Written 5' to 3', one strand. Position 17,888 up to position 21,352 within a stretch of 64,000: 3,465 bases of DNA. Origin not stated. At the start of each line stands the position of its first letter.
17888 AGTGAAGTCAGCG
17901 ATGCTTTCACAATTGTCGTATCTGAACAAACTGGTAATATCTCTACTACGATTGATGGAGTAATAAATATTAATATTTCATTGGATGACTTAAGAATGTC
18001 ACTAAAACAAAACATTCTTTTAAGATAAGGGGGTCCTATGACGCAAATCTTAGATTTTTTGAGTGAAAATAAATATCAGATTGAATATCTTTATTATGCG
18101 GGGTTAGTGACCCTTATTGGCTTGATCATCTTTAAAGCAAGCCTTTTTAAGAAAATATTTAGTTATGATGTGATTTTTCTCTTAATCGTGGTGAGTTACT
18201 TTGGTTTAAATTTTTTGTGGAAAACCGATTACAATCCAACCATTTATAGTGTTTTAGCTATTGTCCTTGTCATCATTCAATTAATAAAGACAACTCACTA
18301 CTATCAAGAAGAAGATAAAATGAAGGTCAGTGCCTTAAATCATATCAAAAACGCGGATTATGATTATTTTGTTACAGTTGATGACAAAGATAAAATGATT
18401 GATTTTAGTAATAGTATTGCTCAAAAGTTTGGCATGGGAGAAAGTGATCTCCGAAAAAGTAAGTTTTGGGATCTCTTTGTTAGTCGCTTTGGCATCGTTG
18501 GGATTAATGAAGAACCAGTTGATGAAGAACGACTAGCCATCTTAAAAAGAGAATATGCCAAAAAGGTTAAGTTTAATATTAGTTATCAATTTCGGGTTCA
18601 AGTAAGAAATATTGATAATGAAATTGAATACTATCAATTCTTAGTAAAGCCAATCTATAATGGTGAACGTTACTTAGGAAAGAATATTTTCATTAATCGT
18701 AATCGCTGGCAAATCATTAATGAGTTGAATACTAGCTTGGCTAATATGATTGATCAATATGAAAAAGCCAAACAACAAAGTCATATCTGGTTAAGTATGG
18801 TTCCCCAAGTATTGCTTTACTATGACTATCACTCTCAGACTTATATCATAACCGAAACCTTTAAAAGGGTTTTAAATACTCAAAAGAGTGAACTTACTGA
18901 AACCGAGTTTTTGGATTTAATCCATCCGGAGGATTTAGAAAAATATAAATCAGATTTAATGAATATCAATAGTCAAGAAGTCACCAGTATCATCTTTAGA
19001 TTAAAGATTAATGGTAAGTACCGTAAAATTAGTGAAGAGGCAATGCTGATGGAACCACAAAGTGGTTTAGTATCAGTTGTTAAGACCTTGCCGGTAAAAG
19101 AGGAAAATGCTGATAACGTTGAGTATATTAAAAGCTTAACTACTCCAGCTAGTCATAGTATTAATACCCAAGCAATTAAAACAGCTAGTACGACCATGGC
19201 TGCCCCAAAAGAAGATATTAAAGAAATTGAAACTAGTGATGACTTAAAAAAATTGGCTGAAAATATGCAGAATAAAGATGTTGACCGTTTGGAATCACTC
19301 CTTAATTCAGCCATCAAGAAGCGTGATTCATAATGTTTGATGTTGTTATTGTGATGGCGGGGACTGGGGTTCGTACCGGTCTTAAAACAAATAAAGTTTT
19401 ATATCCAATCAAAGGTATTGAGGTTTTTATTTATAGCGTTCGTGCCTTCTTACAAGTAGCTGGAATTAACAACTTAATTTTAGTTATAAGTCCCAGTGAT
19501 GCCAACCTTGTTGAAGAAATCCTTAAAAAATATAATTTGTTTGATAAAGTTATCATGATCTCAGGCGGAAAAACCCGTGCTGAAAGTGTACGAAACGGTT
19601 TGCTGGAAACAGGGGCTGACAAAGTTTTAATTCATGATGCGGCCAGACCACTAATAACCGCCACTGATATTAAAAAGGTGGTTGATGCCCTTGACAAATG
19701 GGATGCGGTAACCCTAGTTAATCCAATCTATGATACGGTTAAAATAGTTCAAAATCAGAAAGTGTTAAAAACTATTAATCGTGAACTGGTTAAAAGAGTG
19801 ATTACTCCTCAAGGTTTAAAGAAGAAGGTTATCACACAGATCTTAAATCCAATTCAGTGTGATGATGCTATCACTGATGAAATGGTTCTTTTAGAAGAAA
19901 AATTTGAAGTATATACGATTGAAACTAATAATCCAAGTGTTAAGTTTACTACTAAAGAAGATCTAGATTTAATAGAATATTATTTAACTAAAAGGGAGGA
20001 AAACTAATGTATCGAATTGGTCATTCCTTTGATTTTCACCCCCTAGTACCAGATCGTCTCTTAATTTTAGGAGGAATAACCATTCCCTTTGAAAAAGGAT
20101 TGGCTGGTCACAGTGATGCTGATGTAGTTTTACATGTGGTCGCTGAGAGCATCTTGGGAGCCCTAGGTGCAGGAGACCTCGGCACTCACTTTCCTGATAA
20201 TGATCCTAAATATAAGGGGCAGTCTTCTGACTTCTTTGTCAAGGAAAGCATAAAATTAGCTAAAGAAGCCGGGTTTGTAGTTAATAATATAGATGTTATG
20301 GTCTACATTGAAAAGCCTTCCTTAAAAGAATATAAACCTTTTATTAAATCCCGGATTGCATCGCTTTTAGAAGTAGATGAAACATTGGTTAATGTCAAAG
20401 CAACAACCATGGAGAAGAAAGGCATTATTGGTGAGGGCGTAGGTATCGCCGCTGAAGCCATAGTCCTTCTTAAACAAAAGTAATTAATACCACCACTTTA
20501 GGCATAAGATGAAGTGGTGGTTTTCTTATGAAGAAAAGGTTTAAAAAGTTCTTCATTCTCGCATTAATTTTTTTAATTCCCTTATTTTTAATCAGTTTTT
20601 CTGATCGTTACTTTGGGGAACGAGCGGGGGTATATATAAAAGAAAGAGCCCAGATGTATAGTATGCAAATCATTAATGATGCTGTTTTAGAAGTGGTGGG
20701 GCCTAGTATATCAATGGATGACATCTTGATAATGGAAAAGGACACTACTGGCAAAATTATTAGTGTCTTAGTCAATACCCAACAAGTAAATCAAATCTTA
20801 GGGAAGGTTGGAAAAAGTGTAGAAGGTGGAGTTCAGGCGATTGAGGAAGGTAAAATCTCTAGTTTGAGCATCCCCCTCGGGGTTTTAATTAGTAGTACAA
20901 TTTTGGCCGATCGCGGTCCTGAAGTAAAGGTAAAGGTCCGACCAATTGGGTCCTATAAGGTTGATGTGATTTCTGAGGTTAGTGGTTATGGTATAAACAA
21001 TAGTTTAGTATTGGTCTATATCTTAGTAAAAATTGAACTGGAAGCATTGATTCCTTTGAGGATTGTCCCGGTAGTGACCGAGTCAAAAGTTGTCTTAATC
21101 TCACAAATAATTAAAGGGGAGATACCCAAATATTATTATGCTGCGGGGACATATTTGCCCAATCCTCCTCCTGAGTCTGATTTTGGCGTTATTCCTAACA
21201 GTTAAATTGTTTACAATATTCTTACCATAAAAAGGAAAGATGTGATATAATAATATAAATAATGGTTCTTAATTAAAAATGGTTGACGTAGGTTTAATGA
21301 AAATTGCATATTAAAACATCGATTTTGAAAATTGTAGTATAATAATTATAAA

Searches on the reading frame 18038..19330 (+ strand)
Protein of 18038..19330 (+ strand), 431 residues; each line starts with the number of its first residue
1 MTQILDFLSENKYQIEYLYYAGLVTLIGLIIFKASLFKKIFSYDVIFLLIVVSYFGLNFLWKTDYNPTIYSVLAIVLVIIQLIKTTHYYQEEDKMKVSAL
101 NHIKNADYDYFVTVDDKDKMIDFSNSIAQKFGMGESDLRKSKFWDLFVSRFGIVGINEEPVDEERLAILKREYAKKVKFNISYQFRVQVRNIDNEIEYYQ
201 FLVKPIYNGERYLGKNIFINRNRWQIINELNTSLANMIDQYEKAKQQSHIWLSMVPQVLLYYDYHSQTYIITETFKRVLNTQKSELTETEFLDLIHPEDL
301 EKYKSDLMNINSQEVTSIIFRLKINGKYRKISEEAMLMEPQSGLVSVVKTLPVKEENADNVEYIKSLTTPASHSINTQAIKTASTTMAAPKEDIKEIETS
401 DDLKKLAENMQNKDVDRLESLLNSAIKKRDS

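Call 11: search_protein_families(library=pfam, proteins=[window:18038-19330:+], max_evalue=0.001)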
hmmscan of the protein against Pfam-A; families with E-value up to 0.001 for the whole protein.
window:18038-19330:+ (431 aa): 1 family
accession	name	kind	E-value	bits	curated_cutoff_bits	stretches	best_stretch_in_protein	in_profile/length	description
PF08447.18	PAS_3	-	2.5e-06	28.1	25.6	1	272-343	5-80/89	PAS fold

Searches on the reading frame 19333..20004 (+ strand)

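Call 11: search_protein_families(library=pfam, proteins=[window:19333-20004:+], max_evalue=0.001)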
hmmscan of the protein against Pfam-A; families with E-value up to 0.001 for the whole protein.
window:19333-20004:+ (224 aa): 2 families
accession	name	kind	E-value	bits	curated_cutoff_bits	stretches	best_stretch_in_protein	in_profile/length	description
PF01128.25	IspD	-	4.4e-43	148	27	1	4-219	3-220/221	2-C-methyl-D-erythritol 4-phosphate cytidylyltransferase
PF12804.13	NTP_transf_3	-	3.6e-06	27.7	27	1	4-127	1-118/160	MobA-like NTP transferase domain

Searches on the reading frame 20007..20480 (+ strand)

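Call 11: search_protein_families(library=pfam, proteins=[window:20007-20480:+], max_evalue=0.001)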
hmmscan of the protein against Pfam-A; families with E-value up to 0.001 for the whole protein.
window:20007-20480:+ (158 aa): 1 family
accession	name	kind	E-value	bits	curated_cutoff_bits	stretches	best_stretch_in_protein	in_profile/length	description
PF02542.21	YgbB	-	5.9e-55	186.3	26.7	1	2-155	1-154/155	YgbB family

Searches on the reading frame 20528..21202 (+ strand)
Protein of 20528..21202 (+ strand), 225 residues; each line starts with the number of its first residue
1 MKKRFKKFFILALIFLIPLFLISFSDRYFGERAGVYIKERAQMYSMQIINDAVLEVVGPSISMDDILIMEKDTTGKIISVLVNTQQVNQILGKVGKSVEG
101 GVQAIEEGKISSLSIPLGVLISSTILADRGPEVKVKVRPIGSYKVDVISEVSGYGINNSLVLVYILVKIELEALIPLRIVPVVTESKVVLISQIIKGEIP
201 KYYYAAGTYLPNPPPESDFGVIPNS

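Call 11: search_protein_families(library=pfam, proteins=[window:20528-21202:+], max_evalue=0.001)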
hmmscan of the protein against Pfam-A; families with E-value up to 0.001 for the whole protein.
window:20528-21202:+ (225 aa): 1 family
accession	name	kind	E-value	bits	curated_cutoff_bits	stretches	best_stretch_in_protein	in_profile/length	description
PF09560.15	Spore_YunB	-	2.6e-21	76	25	1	113-202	2-91/91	Sporulation protein YunB (Spo_YunB)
